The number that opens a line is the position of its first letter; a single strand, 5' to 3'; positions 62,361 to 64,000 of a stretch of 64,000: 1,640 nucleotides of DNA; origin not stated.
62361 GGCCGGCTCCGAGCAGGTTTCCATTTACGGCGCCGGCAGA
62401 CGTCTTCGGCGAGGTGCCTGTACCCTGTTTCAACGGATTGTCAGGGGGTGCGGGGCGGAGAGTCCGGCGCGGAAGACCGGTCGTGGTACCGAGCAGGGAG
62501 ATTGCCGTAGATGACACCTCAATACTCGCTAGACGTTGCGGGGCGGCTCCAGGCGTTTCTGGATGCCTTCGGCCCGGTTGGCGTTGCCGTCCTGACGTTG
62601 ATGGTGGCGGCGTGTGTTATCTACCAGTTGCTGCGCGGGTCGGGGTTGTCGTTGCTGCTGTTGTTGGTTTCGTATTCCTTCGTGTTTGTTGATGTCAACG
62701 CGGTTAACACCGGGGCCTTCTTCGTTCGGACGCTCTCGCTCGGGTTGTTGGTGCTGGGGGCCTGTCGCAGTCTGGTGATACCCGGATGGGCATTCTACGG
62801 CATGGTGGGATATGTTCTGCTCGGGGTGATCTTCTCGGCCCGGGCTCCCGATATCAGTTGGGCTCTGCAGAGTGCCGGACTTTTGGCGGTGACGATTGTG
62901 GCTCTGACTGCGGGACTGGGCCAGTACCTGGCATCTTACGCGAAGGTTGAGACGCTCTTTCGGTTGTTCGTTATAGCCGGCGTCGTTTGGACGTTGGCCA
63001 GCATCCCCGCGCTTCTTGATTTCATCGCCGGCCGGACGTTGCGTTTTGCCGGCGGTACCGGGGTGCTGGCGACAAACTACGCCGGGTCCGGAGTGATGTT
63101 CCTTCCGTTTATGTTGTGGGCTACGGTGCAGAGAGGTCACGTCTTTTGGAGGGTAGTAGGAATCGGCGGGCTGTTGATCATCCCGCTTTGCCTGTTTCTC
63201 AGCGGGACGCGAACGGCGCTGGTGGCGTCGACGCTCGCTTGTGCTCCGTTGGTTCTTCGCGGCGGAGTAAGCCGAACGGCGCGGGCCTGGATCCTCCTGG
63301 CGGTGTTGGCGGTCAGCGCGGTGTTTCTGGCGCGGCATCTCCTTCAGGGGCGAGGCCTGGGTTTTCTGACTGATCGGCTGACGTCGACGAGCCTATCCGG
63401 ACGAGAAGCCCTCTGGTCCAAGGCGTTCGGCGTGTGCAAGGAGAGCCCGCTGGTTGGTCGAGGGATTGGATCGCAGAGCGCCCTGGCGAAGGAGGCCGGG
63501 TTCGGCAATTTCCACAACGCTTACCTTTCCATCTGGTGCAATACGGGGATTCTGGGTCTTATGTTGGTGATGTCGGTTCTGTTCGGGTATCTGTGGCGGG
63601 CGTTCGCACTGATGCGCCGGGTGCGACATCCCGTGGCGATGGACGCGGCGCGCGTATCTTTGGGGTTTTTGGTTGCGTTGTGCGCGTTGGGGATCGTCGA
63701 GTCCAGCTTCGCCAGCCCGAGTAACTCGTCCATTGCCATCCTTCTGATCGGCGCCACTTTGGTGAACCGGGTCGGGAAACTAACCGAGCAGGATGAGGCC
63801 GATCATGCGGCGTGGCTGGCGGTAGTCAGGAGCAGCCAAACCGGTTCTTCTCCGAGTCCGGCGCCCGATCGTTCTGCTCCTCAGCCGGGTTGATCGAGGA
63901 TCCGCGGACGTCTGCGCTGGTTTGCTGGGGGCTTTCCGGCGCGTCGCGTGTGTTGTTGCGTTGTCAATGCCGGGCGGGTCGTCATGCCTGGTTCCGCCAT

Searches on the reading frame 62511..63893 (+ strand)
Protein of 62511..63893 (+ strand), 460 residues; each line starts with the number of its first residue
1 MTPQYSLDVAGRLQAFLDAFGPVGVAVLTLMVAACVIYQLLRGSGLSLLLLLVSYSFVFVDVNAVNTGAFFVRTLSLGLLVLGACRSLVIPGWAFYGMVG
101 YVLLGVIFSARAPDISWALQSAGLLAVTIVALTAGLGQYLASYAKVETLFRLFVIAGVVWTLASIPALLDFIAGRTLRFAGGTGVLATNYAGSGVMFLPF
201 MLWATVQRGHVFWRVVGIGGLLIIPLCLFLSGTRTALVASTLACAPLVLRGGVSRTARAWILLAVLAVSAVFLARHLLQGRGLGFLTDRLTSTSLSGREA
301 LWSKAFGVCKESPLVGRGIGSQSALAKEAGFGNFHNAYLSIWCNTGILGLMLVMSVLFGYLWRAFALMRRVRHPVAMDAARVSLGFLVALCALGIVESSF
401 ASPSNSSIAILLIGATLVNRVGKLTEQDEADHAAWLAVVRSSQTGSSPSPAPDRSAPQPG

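Call 21: search_protein_families(library=pfam, proteins=[window:62511-63890:+], max_evalue=0.001)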
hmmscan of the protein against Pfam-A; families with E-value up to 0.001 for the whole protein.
seq(460 aa): 1 family
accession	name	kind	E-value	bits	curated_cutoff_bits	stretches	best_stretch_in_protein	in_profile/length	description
PF04932.20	Wzy_C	-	2.8e-18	66.6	31.7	1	221-353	3-148/149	O-Antigen ligase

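Call 78: find_encoding_contigs(protein=window:62511-63893:+, flank=10000, max_places=3)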
Protein window:62511-63893:+ (460 aa): 1 contig read that carries it; 1 place shown.
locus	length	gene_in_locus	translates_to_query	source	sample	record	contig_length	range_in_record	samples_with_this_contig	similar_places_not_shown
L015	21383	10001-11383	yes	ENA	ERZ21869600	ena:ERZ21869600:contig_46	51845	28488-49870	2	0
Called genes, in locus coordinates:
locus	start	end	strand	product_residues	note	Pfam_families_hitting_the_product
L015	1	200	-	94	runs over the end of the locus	-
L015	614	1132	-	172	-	-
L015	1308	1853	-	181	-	-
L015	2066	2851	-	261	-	-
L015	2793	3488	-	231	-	-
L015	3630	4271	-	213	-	PF07661:MORN_2 (faint)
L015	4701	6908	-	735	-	PF08240:ADH_N (faint), PF00107:ADH_zinc_N, PF01408:GFO_IDH_MocA, PF02894:GFO_IDH_MocA_C (weak), PF22725:GFO_IDH_MocA_C3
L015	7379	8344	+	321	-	-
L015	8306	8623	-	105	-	-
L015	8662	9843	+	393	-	-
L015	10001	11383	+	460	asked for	PF04932:Wzy_C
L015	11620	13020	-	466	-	-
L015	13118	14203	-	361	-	PF13439:Glyco_transf_4, PF13579:Glyco_trans_4_4, PF00534:Glycos_transf_1, PF13692:Glyco_trans_1_4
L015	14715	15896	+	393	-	PF20706:GT4-conflict (weak), PF00534:Glycos_transf_1, PF13692:Glyco_trans_1_4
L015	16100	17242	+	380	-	PF00266:Aminotran_5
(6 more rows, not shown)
